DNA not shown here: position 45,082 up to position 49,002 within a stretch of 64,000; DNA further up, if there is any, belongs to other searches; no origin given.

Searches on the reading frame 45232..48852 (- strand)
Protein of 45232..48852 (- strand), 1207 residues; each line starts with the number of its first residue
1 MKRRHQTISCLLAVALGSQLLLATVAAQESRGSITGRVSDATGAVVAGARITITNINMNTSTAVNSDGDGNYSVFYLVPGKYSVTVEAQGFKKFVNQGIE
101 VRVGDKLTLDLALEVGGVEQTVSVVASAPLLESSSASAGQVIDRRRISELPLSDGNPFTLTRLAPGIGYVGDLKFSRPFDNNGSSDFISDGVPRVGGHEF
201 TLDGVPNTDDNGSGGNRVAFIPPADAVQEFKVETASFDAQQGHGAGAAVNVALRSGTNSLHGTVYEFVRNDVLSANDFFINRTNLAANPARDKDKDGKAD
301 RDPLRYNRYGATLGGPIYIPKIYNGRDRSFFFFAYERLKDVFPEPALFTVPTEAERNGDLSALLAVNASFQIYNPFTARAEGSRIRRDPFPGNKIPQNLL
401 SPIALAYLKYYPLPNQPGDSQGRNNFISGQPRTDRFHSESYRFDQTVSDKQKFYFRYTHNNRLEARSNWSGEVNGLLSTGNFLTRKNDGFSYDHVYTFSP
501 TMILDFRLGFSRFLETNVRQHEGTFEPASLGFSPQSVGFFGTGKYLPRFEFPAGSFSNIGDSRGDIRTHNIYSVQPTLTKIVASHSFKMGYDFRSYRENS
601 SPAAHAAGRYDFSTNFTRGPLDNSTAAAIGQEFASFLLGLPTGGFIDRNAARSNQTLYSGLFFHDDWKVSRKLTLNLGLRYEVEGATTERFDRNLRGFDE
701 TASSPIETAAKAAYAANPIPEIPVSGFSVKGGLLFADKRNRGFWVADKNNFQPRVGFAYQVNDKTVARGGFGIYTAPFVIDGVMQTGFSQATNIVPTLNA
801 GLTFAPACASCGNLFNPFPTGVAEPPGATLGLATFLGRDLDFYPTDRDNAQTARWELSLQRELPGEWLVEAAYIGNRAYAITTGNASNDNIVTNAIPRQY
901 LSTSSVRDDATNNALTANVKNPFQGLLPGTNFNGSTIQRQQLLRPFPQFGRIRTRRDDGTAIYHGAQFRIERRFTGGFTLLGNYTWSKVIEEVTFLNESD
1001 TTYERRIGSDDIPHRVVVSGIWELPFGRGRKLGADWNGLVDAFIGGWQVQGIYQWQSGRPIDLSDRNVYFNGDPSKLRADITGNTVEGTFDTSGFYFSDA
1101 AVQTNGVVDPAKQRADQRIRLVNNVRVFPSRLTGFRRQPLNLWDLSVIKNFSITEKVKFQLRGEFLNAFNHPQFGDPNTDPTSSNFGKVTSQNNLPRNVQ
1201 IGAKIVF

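Call 56: search_protein_families(library=pfam, proteins=[window:45232-48852:-], max_evalue=0.00001)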
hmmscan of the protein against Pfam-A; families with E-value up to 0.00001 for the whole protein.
window:45232-48852:- (1207 aa): 2 families
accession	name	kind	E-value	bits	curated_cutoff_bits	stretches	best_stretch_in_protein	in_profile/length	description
PF25183.1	OMP_b-brl_4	-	5.9e-204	680.4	30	1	253-1200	2-838/838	Outer membrane beta barrel domain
PF13620.12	CarboxypepD_reg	-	2.1e-20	73.3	32.3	1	33-114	1-82/82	Carboxypeptidase regulatory-like domain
